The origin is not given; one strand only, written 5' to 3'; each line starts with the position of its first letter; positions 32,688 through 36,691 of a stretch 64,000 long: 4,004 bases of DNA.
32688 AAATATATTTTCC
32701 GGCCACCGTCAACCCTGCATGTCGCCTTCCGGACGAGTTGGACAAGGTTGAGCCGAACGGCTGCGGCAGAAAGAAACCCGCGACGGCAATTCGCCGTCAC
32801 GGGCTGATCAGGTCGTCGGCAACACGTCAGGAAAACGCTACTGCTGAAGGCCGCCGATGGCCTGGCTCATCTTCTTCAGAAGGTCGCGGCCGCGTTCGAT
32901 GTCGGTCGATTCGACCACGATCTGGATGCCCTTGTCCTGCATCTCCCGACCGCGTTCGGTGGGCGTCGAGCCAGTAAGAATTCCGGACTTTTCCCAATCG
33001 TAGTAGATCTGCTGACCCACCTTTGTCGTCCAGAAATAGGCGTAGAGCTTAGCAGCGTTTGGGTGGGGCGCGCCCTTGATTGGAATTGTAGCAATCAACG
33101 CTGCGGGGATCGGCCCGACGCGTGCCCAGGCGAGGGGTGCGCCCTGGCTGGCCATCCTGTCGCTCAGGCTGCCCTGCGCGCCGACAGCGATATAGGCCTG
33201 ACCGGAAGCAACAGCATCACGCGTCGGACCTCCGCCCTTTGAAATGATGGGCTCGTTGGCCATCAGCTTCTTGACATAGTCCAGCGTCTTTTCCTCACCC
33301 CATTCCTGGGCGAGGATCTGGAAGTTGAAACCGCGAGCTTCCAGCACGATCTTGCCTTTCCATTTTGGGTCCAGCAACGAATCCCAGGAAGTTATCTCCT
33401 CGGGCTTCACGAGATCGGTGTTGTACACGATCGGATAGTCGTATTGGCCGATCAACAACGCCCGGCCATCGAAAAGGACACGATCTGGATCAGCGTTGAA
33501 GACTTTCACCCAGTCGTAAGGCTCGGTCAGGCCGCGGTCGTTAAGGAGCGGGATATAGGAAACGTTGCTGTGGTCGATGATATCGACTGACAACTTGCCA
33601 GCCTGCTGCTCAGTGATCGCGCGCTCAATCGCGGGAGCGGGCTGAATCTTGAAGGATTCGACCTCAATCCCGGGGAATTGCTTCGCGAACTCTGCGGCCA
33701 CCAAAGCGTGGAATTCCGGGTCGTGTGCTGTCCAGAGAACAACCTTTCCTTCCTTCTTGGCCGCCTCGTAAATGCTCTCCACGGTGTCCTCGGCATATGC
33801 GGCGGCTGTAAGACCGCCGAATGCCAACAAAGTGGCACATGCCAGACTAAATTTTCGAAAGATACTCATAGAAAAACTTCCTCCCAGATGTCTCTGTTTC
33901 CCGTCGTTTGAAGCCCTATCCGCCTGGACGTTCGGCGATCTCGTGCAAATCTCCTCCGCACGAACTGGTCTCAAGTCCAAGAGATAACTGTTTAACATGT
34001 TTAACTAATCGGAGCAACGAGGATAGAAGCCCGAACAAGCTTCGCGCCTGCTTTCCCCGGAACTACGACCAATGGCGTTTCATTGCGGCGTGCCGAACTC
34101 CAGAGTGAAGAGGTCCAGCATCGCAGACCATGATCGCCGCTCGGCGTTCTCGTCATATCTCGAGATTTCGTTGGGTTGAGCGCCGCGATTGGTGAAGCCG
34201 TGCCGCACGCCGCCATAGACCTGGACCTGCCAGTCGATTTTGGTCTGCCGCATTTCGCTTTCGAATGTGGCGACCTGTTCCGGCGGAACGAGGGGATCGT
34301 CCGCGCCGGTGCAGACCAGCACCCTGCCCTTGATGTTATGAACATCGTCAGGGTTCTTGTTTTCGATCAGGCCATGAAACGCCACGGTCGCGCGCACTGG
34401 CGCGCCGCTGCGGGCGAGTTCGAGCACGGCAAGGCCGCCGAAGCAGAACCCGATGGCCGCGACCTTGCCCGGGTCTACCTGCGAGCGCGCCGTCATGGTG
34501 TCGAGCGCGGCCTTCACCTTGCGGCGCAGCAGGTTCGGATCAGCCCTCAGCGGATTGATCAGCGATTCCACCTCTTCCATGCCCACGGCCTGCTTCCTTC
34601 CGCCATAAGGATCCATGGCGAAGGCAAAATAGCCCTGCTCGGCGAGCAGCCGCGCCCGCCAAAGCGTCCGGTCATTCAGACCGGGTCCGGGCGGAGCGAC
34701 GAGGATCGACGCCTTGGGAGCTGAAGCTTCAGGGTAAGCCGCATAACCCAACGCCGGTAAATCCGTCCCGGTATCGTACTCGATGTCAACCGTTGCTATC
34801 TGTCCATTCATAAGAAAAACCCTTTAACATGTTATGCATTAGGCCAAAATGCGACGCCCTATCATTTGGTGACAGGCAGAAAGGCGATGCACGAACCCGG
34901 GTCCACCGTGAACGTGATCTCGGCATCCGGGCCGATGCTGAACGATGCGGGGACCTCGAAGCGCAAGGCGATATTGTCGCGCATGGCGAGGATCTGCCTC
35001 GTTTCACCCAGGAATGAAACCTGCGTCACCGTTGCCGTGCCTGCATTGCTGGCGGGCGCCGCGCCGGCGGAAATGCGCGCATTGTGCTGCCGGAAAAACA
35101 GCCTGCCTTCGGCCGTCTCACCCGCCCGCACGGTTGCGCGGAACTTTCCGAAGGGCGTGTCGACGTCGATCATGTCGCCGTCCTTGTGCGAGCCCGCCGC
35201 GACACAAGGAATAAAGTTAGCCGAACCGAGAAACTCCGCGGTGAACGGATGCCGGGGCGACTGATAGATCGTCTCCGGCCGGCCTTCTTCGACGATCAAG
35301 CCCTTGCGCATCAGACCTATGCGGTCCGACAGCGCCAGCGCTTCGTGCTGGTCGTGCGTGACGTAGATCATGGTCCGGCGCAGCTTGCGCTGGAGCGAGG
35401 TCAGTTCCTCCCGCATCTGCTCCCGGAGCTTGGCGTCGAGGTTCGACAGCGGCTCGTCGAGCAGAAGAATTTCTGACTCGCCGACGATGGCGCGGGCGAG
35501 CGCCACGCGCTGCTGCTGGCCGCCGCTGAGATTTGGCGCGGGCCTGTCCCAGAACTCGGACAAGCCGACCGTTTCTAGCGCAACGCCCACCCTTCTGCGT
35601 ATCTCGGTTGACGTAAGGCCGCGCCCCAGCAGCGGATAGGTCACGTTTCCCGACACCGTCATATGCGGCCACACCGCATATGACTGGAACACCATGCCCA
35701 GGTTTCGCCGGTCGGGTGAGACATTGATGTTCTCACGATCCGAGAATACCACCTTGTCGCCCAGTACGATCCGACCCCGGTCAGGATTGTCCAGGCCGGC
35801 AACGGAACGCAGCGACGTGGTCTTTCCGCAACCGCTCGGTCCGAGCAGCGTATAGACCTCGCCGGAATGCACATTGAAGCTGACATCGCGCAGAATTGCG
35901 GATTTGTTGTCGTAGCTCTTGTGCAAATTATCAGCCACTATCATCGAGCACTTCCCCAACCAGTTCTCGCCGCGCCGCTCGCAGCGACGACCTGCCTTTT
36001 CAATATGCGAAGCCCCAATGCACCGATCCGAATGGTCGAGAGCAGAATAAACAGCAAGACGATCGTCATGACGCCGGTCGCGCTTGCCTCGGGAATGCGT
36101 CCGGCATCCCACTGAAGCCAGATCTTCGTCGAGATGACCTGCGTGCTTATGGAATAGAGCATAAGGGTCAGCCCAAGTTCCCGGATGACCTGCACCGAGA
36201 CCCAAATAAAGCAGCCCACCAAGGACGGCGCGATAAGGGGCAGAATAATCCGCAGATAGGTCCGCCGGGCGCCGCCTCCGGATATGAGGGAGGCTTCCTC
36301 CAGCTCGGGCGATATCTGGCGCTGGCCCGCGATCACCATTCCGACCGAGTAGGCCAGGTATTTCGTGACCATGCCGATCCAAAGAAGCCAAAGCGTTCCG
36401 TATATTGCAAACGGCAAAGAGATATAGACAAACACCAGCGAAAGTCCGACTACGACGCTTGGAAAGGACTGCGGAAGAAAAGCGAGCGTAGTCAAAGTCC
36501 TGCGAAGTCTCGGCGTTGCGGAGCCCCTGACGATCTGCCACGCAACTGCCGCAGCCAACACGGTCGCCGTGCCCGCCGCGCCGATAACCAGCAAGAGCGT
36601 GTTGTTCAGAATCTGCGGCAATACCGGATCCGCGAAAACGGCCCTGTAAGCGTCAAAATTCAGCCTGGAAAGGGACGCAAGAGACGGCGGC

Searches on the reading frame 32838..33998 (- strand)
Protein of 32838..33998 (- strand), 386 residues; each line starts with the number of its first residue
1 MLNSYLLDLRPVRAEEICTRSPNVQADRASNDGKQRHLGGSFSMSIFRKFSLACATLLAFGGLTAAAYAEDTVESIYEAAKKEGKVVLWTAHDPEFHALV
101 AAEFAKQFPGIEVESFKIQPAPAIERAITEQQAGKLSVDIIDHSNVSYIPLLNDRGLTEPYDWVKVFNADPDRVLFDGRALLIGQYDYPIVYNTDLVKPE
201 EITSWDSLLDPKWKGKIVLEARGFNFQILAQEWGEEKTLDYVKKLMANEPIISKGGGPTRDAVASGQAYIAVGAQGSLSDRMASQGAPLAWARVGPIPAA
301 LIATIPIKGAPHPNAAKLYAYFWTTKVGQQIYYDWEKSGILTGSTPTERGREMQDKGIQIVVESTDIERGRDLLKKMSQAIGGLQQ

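Call 32: search_protein_families(library=pfam, proteins=[window:32838-33998:-])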
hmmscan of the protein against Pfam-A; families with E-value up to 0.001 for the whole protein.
window:32838-33998:- (386 aa): 4 families
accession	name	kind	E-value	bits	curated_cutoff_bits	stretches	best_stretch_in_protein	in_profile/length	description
PF13416.11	SBP_bac_8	-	1.9e-16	61.2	27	1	101-338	3-256/279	Bacterial extracellular solute-binding protein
PF01547.30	SBP_bac_1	-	2.4e-13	51.2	26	1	95-329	9-306/307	Bacterial extracellular solute-binding protein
PF13343.11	SBP_bac_6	-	1.8e-07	31.3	24.6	1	144-331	16-210/245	Bacterial extracellular solute-binding protein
PF13531.11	SBP_bac_11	-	6.3e-05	23.3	25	1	100-332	16-221/227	Bacterial extracellular solute-binding protein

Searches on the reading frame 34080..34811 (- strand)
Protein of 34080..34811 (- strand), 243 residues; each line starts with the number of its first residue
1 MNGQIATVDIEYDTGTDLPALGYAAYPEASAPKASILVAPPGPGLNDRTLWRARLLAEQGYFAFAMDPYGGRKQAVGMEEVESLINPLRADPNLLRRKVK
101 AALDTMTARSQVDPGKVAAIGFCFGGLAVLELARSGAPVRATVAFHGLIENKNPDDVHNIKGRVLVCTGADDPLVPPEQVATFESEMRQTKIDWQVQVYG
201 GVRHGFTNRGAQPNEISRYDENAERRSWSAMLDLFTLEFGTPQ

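Call 32: search_protein_families(library=pfam, proteins=[window:34080-34811:-])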
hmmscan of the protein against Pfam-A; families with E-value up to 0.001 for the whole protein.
window:34080-34811:- (243 aa): 3 families
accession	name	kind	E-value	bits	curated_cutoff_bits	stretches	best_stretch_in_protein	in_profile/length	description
PF01738.24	DLH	-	5.7e-40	137.7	21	1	22-236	3-214/217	Dienelactone hydrolase family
PF00326.27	Peptidase_S9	-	1.4e-10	41.4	22.6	1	153-216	134-199/213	Prolyl oligopeptidase family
PF12146.15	Hydrolase_4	-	9.5e-05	22.2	27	0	156-207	186-235/239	Serine aminopeptidase, S33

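Call 34: search_protein_families(library=ncbifam, proteins=[window:34080-34811:-], max_evalue=0.00001)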
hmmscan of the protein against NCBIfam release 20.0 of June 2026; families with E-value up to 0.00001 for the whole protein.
window:34080-34811:- (243 aa): 1 family
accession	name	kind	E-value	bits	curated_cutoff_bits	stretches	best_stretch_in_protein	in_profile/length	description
NF041440.1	hydrolase_YghX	exception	5.3e-18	65.2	460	1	22-236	84-289/292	YghX family hydrolase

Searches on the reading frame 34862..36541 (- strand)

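Call 32: search_protein_families(library=pfam, proteins=[window:34862-36541:-])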
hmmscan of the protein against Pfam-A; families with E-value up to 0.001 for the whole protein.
window:34862-36541:- (559 aa): 2 families
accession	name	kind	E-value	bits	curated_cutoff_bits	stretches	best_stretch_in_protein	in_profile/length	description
PF00005.33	ABC_tran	-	1.9e-34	119.7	25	1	217-365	1-136/137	ABC transporter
PF13304.12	AAA_21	-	0.00073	20.1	27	0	334-398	234-300/304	AAA domain, putative AbiEii toxin, Type IV TA system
